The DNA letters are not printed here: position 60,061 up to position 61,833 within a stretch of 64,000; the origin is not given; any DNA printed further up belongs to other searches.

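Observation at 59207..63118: Enterobacterial-type ilvY / class II ilvC / modF-like block sits where ilvC normally follows ilvBN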

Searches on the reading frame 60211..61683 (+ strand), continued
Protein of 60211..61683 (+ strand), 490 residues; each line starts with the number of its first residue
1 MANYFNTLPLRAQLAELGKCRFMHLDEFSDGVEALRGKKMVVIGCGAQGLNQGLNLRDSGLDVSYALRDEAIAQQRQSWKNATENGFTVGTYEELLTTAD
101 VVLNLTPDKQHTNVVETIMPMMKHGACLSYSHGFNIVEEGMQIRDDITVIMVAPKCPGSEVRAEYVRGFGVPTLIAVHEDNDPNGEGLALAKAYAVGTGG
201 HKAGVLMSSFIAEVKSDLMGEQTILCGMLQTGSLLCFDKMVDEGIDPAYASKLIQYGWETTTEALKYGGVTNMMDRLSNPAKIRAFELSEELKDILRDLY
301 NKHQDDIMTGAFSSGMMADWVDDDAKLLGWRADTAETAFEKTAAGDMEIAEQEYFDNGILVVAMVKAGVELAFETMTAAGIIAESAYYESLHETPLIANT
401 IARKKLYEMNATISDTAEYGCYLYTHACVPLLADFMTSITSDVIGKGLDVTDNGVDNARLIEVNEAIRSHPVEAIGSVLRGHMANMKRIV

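Call 23: find_homologous_proteins(query=L003:8360-8878:+)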
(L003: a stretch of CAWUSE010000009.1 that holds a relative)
Query L003:8360-8878:+ (172 aa): 8000 proteins with E <= 0.001 among 8000 candidates; the best 120 are listed.
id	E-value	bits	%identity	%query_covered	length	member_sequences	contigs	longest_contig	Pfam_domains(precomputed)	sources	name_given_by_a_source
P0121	1.9e-99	348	99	100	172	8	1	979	PF10369.16,PF22629.3,PF13291.13,PF13710.13,PF01842.32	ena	-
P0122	1.2e-98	345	99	100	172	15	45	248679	PF10369.16,PF22629.3,PF13291.13,PF13710.13,PF01842.32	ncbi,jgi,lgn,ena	jgi:acetolactate synthase-1/3 small subunit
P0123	4.7e-97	340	98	100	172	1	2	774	PF10369.16,PF22629.3,PF13291.13,PF13710.13,PF01842.32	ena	-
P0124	1.7e-96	338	98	99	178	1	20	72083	PF10369.16,PF22629.3,PF13291.13,PF13710.13,PF01842.32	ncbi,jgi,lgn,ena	ncbi:MAG: acetolactate synthase-1/3 small subunit [Acidimicrobiales bacterium]|jgi:acetolactate synt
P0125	1.8e-96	338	98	99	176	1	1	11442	PF10369.16,PF22629.3,PF13291.13,PF13710.13,PF01842.32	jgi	jgi:acetolactate synthase-1/3 small subunit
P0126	1.9e-96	338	98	99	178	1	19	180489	PF10369.16,PF22629.3,PF13291.13,PF13710.13,PF01842.32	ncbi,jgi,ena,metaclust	jgi:acetolactate synthase-1/3 small subunit|metaclust:\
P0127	2.5e-95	334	96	99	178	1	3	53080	PF10369.16,PF22629.3,PF13291.13,PF13710.13,PF01842.32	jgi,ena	jgi:acetolactate synthase-1/3 small subunit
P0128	3.1e-91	321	92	97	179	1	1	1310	PF10369.16,PF22629.3,PF13291.13,PF13710.13,PF01842.32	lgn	-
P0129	1.0e-90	319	91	98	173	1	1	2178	PF10369.16,PF22629.3,PF13291.13,PF13710.13,PF01842.32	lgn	-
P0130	2.3e-90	318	92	96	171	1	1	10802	PF10369.16,PF22629.3,PF13291.13,PF13710.13,PF01842.32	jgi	-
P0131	5.8e-90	317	92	97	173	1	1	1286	PF10369.16,PF22629.3,PF13291.13,PF13710.13,PF01842.32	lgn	-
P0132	1.1e-88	313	91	98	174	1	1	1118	PF10369.16,PF22629.3,PF13291.13,PF13710.13,PF01842.32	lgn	-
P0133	2.7e-88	311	90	99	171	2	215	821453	PF10369.16,PF22629.3,PF13291.13,PF13710.13,PF01842.32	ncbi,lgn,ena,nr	ncbi:MAG: acetolactate synthase small subunit [Acidimicrobiaceae bacterium]|nr:acetolactate synthase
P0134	2.8e-88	311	90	99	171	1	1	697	PF10369.16,PF22629.3,PF13291.13,PF13710.13,PF01842.32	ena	-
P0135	3.1e-88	311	91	98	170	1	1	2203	PF10369.16,PF22629.3,PF13291.13,PF13710.13,PF01842.32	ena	-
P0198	8.4e-78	277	83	97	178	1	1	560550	PF10369.16,PF22629.3,PF13291.13,PF13710.13,PF01842.32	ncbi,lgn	ncbi:MAG: acetolactate synthase small subunit [Actinomycetota bacterium]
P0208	2.2e-71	257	79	95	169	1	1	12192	PF10369.16,PF22629.3,PF13291.13,PF13710.13,PF01842.32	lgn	-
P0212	7.1e-65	235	66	96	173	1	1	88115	PF10369.16,PF22629.3,PF13291.13,PF13710.13,PF01842.32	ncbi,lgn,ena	-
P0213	9.8e-65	235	68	99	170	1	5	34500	PF10369.16,PF22629.3,PF13291.13,PF13710.13,PF01842.32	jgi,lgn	jgi:acetolactate synthase-1/3 small subunit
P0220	5.4e-64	233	70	92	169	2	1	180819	PF10369.16,PF22629.3,PF13291.13,PF13710.13,PF01842.32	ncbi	-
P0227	1.2e-63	232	66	95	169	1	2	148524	PF10369.16,PF22629.3,PF13291.13,PF13710.13,PF01842.32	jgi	jgi:acetolactate synthase-1/3 small subunit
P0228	1.3e-63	231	69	96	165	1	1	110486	PF10369.16,PF22629.3,PF13291.13,PF13710.13,PF01842.32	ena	-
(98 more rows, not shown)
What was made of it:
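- All named homologues of acidimicrobial IlvN are Acidimicrobiales or Actinomycetota (call 23).
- Tried and rejected: I therefore used IlvN of the rarer lineage L003 to sample relatives (call 23).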

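Call 24: find_encoding_contigs(protein=P0133, flank=7000, max_places=2)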
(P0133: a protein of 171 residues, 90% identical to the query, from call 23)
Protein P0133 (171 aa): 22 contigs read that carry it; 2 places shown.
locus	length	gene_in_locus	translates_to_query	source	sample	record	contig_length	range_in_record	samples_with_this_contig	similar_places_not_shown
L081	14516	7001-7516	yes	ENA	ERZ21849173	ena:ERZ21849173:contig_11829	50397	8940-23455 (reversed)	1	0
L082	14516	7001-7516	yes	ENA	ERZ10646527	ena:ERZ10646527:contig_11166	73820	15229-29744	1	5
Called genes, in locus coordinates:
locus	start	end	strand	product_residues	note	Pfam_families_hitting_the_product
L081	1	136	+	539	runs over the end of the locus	PF00128:Alpha-amylase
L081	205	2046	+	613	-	PF00109:ketoacyl-synt, PF02801:Ketoacyl-synt_C (weak)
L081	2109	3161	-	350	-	PF00296:Bac_luciferase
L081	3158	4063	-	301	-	PF00248:Aldo_ket_red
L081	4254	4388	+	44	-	-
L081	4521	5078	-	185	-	PF01467:CTP_transf_like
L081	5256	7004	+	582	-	PF02776:TPP_enzyme_N, PF00205:TPP_enzyme_M, PF02775:TPP_enzyme_C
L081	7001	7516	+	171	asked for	PF01842:ACT, PF13291:ACT_4 (weak), PF22629:ACT_AHAS_ss, PF13710:ACT_5, PF10369:ALS_ss_C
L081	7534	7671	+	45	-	-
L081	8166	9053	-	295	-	PF00126:HTH_1, PF03466:LysR_substrate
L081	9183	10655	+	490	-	PF07991:KARI_N, PF01450:KARI_C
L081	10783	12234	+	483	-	PF00005:ABC_tran, PF02463:SMC_N (faint), PF13555:AAA_29 (faint), PF13304:AAA_21 (faint), PF00005:ABC_tran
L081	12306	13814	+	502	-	PF13458:Peripla_BP_6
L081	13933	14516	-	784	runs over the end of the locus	PF01935:DUF87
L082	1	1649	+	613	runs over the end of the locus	PF00109:ketoacyl-synt, PF02801:Ketoacyl-synt_C (weak)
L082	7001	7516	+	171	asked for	PF01842:ACT, PF13291:ACT_4 (weak), PF22629:ACT_AHAS_ss, PF13710:ACT_5, PF10369:ALS_ss_C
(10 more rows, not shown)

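Call 25: find_encoding_contigs(protein=P0198, flank=7000, max_places=2)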
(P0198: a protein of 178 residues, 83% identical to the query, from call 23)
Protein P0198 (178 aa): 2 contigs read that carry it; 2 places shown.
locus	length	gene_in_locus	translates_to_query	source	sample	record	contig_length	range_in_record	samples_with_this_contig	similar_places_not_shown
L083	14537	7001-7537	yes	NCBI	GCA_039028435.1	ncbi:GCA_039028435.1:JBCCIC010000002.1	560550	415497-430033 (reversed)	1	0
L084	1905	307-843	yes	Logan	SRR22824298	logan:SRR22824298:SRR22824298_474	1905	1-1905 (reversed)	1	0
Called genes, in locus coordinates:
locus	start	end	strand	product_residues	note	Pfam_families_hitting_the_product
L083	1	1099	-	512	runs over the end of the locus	PF01547:SBP_bac_1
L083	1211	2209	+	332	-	PF00356:LacI, PF00532:Peripla_BP_1, PF13407:Peripla_BP_4 (weak), PF13377:Peripla_BP_3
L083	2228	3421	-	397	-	PF00005:ABC_tran, PF17912:OB_MalK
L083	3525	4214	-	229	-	PF13640:2OG-FeII_Oxy_3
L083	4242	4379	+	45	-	-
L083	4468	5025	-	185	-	PF01467:CTP_transf_like (weak)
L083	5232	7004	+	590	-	PF02776:TPP_enzyme_N, PF00205:TPP_enzyme_M, PF02775:TPP_enzyme_C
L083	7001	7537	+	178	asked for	PF13291:ACT_4 (weak), PF01842:ACT, PF22629:ACT_AHAS_ss, PF13710:ACT_5, PF10369:ALS_ss_C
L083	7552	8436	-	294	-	PF00126:HTH_1, PF03466:LysR_substrate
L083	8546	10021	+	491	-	PF02826:2-Hacid_dh_C (faint), PF07991:KARI_N, PF01450:KARI_C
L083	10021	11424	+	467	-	PF02463:SMC_N (faint), PF13476:AAA_23 (faint), PF13555:AAA_29 (faint), PF00005:ABC_tran, PF13304:AAA_21 (faint), PF00005:ABC_tran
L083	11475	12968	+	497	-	PF13458:Peripla_BP_6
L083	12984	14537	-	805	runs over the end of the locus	PF01935:DUF87 (weak)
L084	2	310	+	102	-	?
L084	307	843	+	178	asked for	PF13291:ACT_4 (weak), PF01842:ACT, PF22629:ACT_AHAS_ss, PF13710:ACT_5, PF10369:ALS_ss_C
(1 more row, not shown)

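Call 26: find_encoding_contigs(protein=P0220, flank=7000, max_places=1)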
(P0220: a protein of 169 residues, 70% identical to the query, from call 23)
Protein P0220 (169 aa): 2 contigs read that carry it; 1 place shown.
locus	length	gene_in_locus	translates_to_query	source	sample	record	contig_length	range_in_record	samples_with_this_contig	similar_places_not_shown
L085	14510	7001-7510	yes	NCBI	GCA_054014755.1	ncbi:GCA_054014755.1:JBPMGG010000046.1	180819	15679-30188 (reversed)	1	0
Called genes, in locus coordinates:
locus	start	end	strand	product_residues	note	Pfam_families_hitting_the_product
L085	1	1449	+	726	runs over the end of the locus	PF01757:Acyl_transf_3, PF04311:DUF459 (faint)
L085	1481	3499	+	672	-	PF01757:Acyl_transf_3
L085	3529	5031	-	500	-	PF01467:CTP_transf_like, PF00561:Abhydrolase_1, PF12146:Hydrolase_4, PF12697:Abhydrolase_6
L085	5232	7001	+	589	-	PF02776:TPP_enzyme_N, PF00205:TPP_enzyme_M, PF02775:TPP_enzyme_C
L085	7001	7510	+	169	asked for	PF13291:ACT_4, PF01842:ACT, PF22629:ACT_AHAS_ss, PF13710:ACT_5, PF10369:ALS_ss_C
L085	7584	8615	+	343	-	PF02826:2-Hacid_dh_C (weak), PF03446:NAD_binding_2 (weak), PF03807:F420_oxidored (faint), PF07991:KARI_N, PF01450:KARI_C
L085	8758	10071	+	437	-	PF01053:Cys_Met_Meta_PP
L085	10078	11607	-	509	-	PF13727:CoA_binding_3, PF02397:Bac_transf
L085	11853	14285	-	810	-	PF01935:DUF87 (weak), PF05872:HerA_C (faint)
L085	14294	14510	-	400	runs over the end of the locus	PF00108:Thiolase_N, PF00109:ketoacyl-synt (weak), PF02803:Thiolase_C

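Call 27: find_encoding_contigs(protein=P0227, flank=7000, max_places=1)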
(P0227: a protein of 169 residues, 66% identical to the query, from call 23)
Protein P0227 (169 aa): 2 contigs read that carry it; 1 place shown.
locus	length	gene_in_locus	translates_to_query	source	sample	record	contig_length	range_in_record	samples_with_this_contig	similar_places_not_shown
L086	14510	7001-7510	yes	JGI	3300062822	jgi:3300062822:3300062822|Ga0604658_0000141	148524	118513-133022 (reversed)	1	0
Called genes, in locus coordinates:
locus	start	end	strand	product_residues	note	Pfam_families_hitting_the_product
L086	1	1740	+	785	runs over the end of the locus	PF02515:CoA_transf_3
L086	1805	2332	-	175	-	PF08002:DUF1697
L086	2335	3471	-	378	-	PF04909:Amidohydro_2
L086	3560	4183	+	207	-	-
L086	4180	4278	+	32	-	-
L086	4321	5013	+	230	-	PF01988:VIT1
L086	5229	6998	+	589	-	PF02776:TPP_enzyme_N, PF00205:TPP_enzyme_M, PF02775:TPP_enzyme_C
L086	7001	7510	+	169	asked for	PF01842:ACT, PF13291:ACT_4 (weak), PF22629:ACT_AHAS_ss, PF13710:ACT_5, PF10369:ALS_ss_C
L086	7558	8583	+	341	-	PF02826:2-Hacid_dh_C (weak), PF03446:NAD_binding_2 (weak), PF03807:F420_oxidored (weak), PF07991:KARI_N, PF01450:KARI_C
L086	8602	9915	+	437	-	PF01053:Cys_Met_Meta_PP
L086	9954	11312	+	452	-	PF00083:Sugar_tr, PF07690:MFS_1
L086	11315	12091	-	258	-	PF00378:ECH_1, PF16113:ECH_2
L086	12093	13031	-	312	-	-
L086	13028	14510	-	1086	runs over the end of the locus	PF00501:AMP-binding, PF00550:PP-binding (weak), PF00155:Aminotran_1_2, PF00266:Aminotran_5 (weak)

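Call 28: find_encoding_contigs(protein=P0212, flank=7000, max_places=1)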
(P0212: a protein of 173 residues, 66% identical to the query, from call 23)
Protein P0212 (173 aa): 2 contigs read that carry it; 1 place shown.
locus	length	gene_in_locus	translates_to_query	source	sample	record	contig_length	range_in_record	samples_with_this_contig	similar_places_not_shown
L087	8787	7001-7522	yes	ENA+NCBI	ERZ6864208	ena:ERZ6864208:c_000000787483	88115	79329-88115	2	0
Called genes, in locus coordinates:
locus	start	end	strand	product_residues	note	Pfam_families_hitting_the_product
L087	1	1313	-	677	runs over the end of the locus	PF01663:Phosphodiest (faint), PF00884:Sulfatase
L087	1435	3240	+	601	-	PF00920:ILVD_EDD_N, PF24877:ILV_EDD_C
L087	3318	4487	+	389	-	-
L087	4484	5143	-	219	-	PF01467:CTP_transf_like (weak)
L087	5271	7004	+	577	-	PF02776:TPP_enzyme_N, PF00205:TPP_enzyme_M, PF02775:TPP_enzyme_C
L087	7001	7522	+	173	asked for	PF13291:ACT_4 (weak), PF01842:ACT, PF22629:ACT_AHAS_ss, PF13710:ACT_5, PF10369:ALS_ss_C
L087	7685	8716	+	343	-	PF02826:2-Hacid_dh_C (weak), PF03446:NAD_binding_2 (weak), PF03807:F420_oxidored (weak), PF07991:KARI_N, PF01450:KARI_C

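Call 35: list_cluster_members(proteins=[L002:8138-8860:-, L002:7330-8133:-, L002:6224-7252:-, L002:1460-2641:-, L002:12917-13639:-, L002:15174-16043:+, L002:16237-17733:+, L002:8984-9871:-, L029:195-2588:-, L029:5652-6581:+])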
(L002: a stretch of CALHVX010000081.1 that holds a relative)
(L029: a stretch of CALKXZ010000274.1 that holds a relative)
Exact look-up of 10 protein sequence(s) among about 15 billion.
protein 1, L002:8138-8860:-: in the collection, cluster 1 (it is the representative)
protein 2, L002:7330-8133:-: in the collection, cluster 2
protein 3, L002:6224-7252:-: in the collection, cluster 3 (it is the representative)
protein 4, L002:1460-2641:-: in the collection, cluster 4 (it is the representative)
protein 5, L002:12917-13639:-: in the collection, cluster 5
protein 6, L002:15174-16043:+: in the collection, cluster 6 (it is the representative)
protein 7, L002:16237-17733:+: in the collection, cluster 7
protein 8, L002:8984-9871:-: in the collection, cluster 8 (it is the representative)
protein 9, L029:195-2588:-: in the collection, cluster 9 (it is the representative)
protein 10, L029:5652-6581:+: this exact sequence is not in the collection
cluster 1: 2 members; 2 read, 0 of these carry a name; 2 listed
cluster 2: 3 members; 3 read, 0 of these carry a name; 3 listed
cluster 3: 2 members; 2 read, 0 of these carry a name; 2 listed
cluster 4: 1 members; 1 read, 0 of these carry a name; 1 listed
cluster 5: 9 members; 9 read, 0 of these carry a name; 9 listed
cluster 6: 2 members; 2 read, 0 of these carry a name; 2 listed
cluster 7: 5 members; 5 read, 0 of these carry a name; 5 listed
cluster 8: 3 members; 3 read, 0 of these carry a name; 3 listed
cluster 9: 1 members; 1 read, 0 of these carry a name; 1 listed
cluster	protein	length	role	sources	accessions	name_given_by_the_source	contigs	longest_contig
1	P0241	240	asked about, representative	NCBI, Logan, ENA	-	-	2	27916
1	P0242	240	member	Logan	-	-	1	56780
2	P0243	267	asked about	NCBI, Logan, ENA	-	-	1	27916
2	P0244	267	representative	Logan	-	-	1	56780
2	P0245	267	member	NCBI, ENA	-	-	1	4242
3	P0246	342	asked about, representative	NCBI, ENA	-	-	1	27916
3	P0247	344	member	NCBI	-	-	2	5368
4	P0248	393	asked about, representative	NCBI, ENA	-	-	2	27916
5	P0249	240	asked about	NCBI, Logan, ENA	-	-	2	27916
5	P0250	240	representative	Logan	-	-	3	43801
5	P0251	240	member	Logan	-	-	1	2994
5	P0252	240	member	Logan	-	-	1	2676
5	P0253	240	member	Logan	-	-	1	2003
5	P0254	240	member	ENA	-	-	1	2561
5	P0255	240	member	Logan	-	-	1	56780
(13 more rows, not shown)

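Call 47: find_encoding_contigs(protein=P0208, flank=7000, max_places=1)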
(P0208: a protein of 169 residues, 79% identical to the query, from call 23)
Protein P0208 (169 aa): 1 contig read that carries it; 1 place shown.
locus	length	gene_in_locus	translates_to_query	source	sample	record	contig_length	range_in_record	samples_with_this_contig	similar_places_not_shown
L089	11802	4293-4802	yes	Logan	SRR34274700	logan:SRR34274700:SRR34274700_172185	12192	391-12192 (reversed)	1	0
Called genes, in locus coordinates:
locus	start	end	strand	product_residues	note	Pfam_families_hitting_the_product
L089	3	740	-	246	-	?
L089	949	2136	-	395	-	PF00005:ABC_tran, PF17912:OB_MalK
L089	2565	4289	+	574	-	PF02776:TPP_enzyme_N, PF00205:TPP_enzyme_M, PF02775:TPP_enzyme_C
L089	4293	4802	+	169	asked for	PF13291:ACT_4 (weak), PF01842:ACT, PF22629:ACT_AHAS_ss, PF13710:ACT_5, PF10369:ALS_ss_C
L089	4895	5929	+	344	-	PF02826:2-Hacid_dh_C (weak), PF03446:NAD_binding_2 (weak), PF03807:F420_oxidored (faint), PF07991:KARI_N, PF01450:KARI_C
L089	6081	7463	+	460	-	-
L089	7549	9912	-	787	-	PF01935:DUF87 (weak), PF05872:HerA_C (faint)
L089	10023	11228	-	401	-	PF00108:Thiolase_N, PF00109:ketoacyl-synt (weak), PF02803:Thiolase_C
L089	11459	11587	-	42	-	-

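Call 48: find_encoding_contigs(protein=P0228, flank=7000, max_places=1)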
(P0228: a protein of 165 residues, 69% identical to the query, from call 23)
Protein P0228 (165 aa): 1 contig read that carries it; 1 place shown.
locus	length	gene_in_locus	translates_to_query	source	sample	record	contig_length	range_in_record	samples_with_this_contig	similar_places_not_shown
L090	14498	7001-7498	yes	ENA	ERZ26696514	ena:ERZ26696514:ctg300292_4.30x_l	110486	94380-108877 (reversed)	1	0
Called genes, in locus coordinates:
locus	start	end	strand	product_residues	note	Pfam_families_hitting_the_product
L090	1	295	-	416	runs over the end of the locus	PF07690:MFS_1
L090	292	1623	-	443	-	PF01554:MatE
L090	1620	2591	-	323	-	PF05057:DUF676 (weak), PF12146:Hydrolase_4, PF00561:Abhydrolase_1, PF12697:Abhydrolase_6, PF06821:Ser_hydrolase (faint)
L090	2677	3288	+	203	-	PF11303:DUF3105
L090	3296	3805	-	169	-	PF01467:CTP_transf_like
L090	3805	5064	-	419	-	PF07690:MFS_1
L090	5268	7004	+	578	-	PF02776:TPP_enzyme_N, PF00205:TPP_enzyme_M, PF02775:TPP_enzyme_C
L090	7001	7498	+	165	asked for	PF01842:ACT, PF13291:ACT_4 (weak), PF22629:ACT_AHAS_ss, PF13710:ACT_5, PF10369:ALS_ss_C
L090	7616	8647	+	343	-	PF02826:2-Hacid_dh_C (weak), PF07991:KARI_N, PF01450:KARI_C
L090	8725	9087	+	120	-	PF09996:DUF2237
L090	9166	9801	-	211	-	-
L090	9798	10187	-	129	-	PF08281:Sigma70_r4_2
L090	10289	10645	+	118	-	-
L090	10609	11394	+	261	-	PF00291:PALP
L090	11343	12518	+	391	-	PF00291:PALP (weak), PF04945:YHS (faint)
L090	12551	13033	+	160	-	PF00155:Aminotran_1_2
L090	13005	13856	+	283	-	PF00155:Aminotran_1_2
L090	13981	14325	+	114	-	-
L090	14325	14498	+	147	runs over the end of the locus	PF09264:Sial-lect-inser (weak)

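Call 49: find_encoding_contigs(protein=P0213, flank=7000, max_places=1)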
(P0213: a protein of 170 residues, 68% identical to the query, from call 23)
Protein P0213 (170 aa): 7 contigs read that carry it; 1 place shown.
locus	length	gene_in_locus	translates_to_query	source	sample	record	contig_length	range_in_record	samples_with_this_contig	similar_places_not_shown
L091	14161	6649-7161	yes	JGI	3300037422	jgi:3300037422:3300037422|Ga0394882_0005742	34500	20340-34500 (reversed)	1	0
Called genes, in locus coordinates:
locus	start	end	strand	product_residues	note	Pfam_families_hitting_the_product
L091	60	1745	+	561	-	PF00920:ILVD_EDD_N, PF24877:ILV_EDD_C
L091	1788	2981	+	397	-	PF00067:p450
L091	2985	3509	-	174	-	PF01467:CTP_transf_like (weak)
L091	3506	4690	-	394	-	PF07690:MFS_1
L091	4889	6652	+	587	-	PF02776:TPP_enzyme_N, PF00205:TPP_enzyme_M, PF02775:TPP_enzyme_C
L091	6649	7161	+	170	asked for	PF13291:ACT_4 (weak), PF01842:ACT, PF22629:ACT_AHAS_ss, PF13710:ACT_5, PF10369:ALS_ss_C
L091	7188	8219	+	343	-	PF07991:KARI_N, PF01450:KARI_C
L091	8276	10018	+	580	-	PF00343:Phosphorylase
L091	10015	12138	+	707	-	PF02922:CBM_48, PF00128:Alpha-amylase (faint)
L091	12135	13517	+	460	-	PF08323:Glyco_transf_5, PF13439:Glyco_transf_4, PF13579:Glyco_trans_4_4, PF00534:Glycos_transf_1, PF13692:Glyco_trans_1_4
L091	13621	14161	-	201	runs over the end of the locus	PF12867:DinB_2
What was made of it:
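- L085, L086, L087, L089, L090 and L091 all show ilvB-ilvN-ilvC with a 341-344 aa KARI (calls 26-28, 47-49). In six related contigs the class I gene sits exactly where the cassette now is (calls 26-28, 47-49). Related Acidimicrobiales have class I ilvC and no ilvY at the locus (calls 26-28, 47-49).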

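Call 61: search_solved_structures(query=window:60211-61683:+, max_evalue=1e-50)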
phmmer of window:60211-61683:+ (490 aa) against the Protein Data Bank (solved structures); distinct sequences matched with E-value up to 1e-50: 1.
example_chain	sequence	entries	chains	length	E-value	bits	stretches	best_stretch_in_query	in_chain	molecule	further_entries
1yrl_A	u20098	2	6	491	5.4e-239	796.9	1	1-489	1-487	Ketol-acid reductoisomerase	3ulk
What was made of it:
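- Checked: The best solved structure is E. coli KARI 1YRL/3ULK (call 61).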
